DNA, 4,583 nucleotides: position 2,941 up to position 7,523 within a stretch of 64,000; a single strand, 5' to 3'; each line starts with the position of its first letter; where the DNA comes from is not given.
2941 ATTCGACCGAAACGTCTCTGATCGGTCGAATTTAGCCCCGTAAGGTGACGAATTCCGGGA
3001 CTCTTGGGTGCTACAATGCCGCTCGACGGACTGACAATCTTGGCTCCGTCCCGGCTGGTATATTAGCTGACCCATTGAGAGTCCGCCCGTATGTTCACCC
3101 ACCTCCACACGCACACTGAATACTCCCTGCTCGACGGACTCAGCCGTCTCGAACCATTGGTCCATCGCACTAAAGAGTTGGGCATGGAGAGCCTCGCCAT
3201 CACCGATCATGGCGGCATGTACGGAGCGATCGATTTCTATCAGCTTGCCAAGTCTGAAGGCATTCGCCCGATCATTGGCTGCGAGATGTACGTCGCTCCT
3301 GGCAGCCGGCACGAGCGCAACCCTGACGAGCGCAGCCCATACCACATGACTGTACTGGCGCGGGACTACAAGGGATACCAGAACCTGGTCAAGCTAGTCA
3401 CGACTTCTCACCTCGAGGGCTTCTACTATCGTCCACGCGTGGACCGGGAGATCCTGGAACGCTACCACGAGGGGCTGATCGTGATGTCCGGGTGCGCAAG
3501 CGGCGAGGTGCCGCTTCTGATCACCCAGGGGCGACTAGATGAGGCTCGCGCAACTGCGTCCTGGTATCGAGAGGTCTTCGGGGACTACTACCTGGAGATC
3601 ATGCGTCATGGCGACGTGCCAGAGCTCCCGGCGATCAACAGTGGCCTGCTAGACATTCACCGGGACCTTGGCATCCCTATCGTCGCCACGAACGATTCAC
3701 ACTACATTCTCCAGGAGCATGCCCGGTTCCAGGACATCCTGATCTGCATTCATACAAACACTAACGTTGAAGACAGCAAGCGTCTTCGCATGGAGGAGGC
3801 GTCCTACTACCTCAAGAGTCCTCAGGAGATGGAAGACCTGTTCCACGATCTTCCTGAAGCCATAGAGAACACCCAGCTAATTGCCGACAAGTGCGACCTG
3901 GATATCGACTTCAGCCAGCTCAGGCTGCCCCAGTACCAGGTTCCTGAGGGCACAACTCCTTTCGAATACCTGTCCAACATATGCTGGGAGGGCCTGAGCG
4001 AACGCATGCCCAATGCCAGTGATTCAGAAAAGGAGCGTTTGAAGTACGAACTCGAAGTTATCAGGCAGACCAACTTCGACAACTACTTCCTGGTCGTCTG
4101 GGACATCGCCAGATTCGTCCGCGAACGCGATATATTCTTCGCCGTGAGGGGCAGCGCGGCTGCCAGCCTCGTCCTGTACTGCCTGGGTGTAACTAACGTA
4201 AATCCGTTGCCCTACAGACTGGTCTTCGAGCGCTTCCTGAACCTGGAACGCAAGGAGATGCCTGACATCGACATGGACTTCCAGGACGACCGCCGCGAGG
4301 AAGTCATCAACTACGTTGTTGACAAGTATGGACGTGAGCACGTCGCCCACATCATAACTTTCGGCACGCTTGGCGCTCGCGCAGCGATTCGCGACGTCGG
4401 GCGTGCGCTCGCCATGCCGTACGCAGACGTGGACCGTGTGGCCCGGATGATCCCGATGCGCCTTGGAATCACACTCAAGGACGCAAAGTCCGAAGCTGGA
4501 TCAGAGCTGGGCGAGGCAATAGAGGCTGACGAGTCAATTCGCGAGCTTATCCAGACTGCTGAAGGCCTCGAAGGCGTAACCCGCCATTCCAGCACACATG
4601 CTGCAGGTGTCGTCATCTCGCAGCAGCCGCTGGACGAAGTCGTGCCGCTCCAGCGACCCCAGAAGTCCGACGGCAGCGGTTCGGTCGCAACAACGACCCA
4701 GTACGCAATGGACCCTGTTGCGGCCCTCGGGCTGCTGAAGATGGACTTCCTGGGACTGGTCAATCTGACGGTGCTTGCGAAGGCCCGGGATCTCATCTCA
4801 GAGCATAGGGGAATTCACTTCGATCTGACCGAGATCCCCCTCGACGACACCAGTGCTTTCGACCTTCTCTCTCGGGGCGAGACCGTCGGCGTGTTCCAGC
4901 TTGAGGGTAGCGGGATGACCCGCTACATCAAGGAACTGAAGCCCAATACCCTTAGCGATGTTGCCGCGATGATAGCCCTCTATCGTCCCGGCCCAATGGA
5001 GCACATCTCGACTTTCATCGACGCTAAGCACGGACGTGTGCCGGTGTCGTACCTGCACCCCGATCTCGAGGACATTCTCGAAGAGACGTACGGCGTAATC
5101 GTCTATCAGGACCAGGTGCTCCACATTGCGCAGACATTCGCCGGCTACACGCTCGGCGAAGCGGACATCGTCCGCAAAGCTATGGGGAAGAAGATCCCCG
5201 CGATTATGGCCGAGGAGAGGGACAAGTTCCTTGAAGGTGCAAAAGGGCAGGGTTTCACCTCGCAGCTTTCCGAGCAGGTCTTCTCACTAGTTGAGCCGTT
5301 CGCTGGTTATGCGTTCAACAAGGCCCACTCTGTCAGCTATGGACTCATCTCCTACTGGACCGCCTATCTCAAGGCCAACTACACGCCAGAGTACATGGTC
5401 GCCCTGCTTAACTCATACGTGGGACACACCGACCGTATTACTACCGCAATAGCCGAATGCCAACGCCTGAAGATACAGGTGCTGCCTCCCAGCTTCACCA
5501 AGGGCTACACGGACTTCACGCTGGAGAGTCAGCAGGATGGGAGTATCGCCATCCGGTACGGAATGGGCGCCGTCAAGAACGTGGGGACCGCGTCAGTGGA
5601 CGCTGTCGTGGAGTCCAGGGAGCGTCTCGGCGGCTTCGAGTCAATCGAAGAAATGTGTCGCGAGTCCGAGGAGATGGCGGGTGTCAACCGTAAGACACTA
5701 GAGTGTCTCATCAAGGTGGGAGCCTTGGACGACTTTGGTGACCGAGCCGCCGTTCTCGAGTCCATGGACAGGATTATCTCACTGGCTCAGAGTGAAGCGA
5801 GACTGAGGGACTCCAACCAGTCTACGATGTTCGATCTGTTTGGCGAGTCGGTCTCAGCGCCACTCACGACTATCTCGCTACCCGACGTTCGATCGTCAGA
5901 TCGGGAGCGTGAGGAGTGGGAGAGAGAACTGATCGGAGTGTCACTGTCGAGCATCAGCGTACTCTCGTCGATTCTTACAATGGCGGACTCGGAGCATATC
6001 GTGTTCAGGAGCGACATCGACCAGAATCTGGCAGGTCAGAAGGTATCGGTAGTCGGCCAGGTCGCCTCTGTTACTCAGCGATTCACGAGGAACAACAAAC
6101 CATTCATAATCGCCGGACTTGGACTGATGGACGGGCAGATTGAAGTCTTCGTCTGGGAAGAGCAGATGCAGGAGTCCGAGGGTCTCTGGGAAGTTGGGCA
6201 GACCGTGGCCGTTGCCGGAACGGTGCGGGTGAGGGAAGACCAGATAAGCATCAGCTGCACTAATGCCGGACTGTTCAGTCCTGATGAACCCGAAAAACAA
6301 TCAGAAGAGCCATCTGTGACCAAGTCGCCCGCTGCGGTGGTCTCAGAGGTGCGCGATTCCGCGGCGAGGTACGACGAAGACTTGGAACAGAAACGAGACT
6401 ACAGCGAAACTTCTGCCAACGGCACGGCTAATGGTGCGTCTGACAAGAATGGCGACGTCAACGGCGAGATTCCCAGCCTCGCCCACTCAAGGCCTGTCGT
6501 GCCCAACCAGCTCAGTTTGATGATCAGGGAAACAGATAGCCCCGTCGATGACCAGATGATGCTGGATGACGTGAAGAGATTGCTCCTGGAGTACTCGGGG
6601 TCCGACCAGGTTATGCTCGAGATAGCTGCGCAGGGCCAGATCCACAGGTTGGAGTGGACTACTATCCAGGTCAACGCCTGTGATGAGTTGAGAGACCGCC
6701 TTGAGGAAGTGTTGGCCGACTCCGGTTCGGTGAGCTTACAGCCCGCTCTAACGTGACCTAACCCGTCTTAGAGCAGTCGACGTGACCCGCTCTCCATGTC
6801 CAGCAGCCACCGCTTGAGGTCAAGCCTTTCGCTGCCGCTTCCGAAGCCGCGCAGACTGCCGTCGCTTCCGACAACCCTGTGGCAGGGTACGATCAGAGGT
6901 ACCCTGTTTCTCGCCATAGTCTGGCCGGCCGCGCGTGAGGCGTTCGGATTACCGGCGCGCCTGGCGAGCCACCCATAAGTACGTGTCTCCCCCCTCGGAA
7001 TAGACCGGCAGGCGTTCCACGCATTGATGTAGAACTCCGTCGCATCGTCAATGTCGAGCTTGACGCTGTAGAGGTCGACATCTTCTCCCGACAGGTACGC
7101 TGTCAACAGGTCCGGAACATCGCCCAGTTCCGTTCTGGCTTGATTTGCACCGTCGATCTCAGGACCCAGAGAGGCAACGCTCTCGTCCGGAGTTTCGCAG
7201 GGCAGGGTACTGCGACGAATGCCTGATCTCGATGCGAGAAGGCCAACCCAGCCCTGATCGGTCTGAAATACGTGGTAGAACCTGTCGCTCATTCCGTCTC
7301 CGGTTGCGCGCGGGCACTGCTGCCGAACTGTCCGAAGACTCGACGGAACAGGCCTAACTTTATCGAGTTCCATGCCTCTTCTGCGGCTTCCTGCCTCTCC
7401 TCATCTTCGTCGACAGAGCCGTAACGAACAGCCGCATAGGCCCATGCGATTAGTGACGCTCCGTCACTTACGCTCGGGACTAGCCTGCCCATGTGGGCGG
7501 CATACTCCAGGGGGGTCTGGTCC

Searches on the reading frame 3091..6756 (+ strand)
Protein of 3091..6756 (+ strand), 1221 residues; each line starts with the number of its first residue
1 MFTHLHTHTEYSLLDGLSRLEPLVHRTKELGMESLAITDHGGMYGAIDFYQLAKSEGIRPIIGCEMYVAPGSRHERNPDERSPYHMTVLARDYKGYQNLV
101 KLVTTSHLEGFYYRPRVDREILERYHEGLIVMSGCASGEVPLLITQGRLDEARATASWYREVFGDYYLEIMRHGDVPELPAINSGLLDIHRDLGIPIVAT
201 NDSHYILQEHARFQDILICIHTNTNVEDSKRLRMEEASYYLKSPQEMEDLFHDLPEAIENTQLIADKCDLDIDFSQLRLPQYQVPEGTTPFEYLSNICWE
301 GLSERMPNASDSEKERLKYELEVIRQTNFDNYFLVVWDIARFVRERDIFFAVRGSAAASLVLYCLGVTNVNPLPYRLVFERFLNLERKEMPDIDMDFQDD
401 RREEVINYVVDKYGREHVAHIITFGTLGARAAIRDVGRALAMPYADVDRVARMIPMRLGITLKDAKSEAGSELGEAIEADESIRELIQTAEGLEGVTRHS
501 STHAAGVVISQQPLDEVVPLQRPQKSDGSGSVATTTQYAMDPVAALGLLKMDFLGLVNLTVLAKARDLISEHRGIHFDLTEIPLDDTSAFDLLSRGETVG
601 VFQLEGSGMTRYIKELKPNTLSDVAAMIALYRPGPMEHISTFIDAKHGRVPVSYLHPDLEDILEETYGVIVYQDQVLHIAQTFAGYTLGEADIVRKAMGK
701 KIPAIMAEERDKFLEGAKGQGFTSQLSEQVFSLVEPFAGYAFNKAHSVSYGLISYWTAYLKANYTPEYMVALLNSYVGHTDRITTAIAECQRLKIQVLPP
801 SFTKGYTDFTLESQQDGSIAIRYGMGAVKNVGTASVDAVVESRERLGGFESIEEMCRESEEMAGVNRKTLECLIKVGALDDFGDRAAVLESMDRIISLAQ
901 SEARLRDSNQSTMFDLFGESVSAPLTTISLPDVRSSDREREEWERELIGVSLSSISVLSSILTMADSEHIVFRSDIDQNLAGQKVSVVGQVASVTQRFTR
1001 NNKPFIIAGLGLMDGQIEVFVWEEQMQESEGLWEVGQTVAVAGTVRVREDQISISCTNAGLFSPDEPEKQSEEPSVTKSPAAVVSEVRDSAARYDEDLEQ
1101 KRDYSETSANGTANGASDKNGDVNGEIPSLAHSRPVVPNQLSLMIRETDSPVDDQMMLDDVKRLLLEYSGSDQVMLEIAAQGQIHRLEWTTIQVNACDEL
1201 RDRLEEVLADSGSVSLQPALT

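Call 38: search_protein_families(library=pfam, max_evalue=0.00001, proteins=[window:3091-6756:+])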
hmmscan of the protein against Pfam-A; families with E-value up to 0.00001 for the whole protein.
window:3091-6756:+ (1221 aa): 5 families
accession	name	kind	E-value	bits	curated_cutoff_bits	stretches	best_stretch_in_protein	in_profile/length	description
PF07733.18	DNA_pol3_alpha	-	8.2e-93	311.2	23.9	1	292-555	1-260/260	Bacterial DNA polymerase III alpha NTPase domain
PF17657.6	DNA_pol3_finger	-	3.7e-61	205.7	22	1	558-720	1-165/166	Bacterial DNA polymerase III alpha subunit finger domain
PF02811.25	PHP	-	2.8e-57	194.1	26.4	1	4-173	1-164/164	PHP domain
PF14579.12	HHH_6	-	2.2e-19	69.9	25.6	1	794-886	1-88/90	Helix-hairpin-helix motif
PF01336.31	tRNA_anti-codon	-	3.6e-07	30.5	27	1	985-1057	1-70/75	OB-fold nucleic acid binding domain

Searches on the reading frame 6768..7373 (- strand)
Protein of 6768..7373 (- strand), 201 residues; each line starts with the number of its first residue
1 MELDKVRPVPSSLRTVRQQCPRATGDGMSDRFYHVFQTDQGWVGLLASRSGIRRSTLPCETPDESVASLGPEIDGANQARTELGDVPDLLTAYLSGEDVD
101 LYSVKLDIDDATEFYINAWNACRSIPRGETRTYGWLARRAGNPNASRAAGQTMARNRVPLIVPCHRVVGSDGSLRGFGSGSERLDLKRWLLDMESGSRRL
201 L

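Call 38: search_protein_families(library=pfam, max_evalue=0.00001, proteins=[window:6768-7373:-])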
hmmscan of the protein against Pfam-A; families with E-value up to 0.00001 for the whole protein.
window:6768-7373:- (201 aa): 1 family
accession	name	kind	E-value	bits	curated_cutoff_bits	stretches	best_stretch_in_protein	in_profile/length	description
PF01035.26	DNA_binding_1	-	7.5e-29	99.8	27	1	113-195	1-80/81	6-O-methylguanine DNA methyltransferase, DNA binding domain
